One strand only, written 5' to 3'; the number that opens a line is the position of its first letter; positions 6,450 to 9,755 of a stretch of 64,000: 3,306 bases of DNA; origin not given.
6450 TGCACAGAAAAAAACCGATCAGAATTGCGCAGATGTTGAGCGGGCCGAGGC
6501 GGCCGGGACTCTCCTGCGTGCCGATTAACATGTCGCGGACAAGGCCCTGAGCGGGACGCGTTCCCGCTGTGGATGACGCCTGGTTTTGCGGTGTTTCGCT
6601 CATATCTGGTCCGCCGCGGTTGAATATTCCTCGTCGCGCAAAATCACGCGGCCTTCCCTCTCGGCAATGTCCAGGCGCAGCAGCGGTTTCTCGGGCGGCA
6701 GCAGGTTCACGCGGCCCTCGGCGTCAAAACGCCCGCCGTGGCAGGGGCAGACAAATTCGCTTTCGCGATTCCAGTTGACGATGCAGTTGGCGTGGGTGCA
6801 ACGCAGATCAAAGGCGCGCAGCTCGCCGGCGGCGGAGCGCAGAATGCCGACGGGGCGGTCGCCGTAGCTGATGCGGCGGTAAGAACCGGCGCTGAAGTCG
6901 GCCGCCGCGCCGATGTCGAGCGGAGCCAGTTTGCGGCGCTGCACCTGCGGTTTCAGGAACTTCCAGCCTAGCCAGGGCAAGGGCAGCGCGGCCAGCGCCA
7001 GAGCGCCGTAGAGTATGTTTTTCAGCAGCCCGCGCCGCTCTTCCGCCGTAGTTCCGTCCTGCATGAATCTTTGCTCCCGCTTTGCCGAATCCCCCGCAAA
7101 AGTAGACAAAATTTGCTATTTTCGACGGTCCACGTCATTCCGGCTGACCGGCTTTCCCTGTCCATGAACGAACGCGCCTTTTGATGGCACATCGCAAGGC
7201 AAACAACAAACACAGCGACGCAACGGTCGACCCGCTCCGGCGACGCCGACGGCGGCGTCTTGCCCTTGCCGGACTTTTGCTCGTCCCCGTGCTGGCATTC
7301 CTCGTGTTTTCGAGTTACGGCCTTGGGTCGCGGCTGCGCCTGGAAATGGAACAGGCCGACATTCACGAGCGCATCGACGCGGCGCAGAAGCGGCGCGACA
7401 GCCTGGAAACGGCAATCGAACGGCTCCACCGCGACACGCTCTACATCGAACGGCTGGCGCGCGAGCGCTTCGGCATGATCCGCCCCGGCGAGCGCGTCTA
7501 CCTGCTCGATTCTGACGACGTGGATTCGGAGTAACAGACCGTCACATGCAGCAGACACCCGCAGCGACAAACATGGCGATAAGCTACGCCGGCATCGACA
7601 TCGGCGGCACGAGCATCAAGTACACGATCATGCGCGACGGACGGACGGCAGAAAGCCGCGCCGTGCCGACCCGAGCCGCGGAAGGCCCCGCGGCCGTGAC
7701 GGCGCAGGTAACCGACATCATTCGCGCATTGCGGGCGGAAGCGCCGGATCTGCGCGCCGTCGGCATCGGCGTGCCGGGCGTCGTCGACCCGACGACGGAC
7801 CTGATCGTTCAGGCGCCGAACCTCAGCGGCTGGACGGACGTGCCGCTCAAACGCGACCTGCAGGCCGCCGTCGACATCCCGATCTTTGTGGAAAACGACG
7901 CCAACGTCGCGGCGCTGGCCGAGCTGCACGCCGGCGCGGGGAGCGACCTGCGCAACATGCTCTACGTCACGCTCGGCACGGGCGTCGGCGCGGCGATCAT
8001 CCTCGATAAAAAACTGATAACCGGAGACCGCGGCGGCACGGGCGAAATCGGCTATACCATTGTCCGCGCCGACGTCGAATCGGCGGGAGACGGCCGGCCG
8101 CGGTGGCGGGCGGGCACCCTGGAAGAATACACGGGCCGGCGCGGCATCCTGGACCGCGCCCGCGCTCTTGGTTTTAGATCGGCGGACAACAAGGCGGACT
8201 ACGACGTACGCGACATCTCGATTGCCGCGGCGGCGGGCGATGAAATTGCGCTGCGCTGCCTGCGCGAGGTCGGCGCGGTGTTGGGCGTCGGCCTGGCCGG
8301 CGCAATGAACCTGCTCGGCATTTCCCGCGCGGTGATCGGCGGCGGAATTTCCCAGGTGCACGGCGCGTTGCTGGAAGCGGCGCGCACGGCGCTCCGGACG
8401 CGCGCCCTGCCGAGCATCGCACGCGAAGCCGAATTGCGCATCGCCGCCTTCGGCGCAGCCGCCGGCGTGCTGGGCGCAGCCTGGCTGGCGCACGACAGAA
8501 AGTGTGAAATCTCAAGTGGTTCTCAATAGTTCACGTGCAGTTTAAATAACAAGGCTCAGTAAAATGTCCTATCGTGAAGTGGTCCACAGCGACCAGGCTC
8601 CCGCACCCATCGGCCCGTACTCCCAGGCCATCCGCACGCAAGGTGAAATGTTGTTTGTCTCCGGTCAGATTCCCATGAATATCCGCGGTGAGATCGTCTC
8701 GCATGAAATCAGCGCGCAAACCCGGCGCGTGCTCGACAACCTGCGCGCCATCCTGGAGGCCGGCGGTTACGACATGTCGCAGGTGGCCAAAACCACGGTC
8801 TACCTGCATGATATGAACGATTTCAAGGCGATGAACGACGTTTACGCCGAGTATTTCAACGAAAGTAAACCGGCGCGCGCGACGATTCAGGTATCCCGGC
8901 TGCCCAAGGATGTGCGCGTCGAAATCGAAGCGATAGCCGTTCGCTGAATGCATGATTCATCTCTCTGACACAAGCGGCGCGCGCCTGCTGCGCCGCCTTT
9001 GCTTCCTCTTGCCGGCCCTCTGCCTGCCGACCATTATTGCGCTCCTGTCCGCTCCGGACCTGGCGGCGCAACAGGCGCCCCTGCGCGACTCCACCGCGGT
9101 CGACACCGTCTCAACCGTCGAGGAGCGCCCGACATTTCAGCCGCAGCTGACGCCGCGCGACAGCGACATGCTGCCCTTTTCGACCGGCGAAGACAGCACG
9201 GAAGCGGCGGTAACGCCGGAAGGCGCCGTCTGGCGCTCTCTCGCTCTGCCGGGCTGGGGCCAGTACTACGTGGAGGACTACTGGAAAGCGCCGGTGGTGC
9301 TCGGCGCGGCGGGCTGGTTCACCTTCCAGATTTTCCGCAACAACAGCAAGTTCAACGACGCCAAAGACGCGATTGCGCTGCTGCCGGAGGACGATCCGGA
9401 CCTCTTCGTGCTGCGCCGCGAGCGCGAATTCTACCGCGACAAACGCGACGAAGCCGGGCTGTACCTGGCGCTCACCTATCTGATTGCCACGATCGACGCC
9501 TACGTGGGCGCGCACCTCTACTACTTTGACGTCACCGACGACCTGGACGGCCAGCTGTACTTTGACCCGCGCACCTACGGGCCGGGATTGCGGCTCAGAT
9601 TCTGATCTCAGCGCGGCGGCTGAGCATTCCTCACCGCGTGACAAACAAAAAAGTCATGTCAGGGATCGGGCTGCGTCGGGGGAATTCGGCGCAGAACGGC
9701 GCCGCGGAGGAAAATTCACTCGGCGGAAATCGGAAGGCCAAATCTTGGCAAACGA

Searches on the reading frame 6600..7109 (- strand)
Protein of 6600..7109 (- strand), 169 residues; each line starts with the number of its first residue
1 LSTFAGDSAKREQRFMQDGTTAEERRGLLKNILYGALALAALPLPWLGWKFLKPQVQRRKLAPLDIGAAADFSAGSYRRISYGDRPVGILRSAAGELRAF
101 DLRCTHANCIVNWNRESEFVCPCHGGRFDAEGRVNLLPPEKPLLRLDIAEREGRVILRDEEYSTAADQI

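Call 20: search_protein_families(library=pfam, proteins=[window:6600-7109:-], max_evalue=0.001)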
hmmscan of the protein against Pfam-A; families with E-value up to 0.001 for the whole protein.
window:6600-7109:- (169 aa): 1 family
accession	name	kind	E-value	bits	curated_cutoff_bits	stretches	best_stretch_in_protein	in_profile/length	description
PF00355.32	Rieske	-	6.7e-15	55.2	20.3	1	65-142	4-83/88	Rieske [2Fe-2S] domain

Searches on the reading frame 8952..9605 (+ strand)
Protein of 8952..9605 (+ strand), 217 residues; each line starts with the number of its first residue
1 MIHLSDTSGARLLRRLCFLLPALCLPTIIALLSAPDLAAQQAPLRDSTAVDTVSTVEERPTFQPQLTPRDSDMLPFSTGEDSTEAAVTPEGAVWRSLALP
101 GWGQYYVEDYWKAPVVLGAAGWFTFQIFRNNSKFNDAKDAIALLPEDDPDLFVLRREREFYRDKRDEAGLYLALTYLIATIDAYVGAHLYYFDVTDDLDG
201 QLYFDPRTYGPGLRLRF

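Call 20: search_protein_families(library=pfam, proteins=[window:8952-9605:+], max_evalue=0.001)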
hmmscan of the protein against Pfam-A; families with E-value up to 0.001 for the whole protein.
window:8952-9605:+ (217 aa): 1 family
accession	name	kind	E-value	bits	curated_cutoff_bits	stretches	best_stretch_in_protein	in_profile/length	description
PF18935.5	DUF5683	-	5e-28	98.4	26.7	1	88-199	4-125/151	Family of unknown function (DUF5683)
